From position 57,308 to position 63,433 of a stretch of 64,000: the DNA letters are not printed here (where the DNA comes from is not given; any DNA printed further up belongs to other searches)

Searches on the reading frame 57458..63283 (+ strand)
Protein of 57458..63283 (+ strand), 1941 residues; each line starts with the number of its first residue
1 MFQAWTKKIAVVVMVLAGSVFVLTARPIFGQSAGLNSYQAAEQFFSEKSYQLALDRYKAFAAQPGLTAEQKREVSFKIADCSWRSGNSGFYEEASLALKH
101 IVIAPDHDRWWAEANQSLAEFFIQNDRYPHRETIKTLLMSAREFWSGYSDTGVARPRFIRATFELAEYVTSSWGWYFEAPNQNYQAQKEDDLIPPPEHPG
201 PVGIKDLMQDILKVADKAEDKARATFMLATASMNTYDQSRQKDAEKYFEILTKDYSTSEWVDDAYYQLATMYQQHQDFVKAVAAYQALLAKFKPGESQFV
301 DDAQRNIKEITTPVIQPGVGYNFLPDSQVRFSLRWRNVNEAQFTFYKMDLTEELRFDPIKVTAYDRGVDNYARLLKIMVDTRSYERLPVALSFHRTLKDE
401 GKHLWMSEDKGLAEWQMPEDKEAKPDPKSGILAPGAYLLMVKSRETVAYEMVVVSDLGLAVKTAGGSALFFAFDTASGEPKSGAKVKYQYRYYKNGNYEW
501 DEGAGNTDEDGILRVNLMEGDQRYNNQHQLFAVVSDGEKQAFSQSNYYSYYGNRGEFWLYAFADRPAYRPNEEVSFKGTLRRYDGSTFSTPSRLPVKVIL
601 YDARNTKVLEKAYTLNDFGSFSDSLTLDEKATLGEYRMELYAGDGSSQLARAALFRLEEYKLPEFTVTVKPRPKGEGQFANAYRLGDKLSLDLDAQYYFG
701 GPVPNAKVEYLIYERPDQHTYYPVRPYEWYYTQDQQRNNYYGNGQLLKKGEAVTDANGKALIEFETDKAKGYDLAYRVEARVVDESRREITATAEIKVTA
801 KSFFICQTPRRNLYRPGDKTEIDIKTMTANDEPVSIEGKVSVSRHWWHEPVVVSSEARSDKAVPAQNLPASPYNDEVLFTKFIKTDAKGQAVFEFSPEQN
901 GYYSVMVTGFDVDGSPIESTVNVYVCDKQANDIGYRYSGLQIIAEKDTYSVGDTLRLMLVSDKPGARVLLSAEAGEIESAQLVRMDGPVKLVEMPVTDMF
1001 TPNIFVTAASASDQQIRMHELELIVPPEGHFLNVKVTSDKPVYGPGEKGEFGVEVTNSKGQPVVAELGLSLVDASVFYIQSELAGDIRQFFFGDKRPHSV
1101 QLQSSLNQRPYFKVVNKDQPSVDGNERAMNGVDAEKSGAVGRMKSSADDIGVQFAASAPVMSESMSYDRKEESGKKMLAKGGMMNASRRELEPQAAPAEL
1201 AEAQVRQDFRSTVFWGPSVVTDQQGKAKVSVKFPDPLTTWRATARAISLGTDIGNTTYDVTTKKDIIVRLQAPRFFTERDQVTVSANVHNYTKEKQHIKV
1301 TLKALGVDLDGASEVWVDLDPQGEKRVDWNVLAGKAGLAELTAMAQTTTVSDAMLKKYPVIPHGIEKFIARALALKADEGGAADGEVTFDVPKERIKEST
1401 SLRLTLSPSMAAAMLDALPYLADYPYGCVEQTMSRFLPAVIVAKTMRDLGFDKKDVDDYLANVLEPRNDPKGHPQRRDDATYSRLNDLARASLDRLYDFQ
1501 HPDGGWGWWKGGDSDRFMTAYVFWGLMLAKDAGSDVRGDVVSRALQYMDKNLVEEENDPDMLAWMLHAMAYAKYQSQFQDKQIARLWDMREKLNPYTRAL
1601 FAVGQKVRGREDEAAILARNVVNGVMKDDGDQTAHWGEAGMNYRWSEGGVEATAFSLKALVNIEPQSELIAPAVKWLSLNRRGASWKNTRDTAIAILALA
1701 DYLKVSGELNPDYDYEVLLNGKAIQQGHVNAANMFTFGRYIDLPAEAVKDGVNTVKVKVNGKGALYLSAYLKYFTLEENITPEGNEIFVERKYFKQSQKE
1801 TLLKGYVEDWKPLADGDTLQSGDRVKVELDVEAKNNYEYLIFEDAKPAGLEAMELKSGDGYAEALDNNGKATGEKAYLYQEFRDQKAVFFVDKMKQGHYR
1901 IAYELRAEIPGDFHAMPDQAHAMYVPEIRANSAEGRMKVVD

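Call 42: search_protein_families(library=pfam, alignment_id=A5, max_evalue=0.00001)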
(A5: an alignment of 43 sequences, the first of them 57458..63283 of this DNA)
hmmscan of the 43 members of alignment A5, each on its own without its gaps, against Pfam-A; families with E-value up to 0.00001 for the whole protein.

A. member 1, window:57458-63283:+ (1941 aa): 6 families
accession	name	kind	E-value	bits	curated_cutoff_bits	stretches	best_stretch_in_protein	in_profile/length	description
PF17973.7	bMG10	-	3.3e-25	89.2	26.2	1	1789-1927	4-131/131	Bacterial Alpha-2-macroglobulin MG10 domain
PF00207.28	A2M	-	1.3e-22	79.9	21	1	1212-1302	1-92/92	Alpha-2-macroglobulin family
PF01835.25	MG2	-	7.3e-21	74.8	32.8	1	559-647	2-87/96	MG2 domain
PF07678.20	TED_complement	-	3.2e-14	53.2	22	1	1408-1548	10-123/312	A-macroglobulin TED domain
PF07703.20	A2M_BRD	-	3.7e-12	47.2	22.7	1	940-1078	1-139/140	Alpha-2-macroglobulin bait region domain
PF02369.22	Big_1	-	8.3e-06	26.3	34.9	0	746-782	48-84/93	Bacterial Ig-like domain (group 1)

B. families by the number of members that match (of 43 scanned): 53 families (the first 25 are shown)
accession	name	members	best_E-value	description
PF00916.26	Sulfate_transp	2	1.5e-82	Sulfate permease family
PF00361.26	Proton_antipo_M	2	8.5e-53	NADH:quinone oxidoreductase/Mrp antiporter, TM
PF12705.13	PDDEXK_1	2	5.5e-32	PD-(D/E)XK nuclease superfamily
PF01740.26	STAS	2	1.9e-13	STAS domain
PF00873.25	ACR_tran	1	2.1e-264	AcrB/AcrD/AcrF family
PF03814.21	KdpA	1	1.7e-244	Potassium-transporting ATPase A subunit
PF02702.23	KdpD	1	3e-88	Osmosensitive K+ channel His kinase sensor domain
PF02669.20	KdpC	1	1.7e-73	K+-transporting ATPase, c chain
PF05193.26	Peptidase_M16_C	1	2.4e-68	Peptidase M16 inactive domain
PF00580.27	UvrD-helicase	1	6.4e-57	UvrD/REP helicase N-terminal domain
PF02321.23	OEP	1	2.9e-51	Outer membrane efflux protein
PF00675.25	Peptidase_M16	1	1.1e-46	Insulinase (Peptidase family M16)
PF14437.12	MafB19-deam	1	1.1e-44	MafB19-like deaminase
PF13487.12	HD_5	1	1e-38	HD domain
PF00346.24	Complex1_49kDa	1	2.9e-36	Respiratory-chain NADH dehydrogenase, 49 Kd subunit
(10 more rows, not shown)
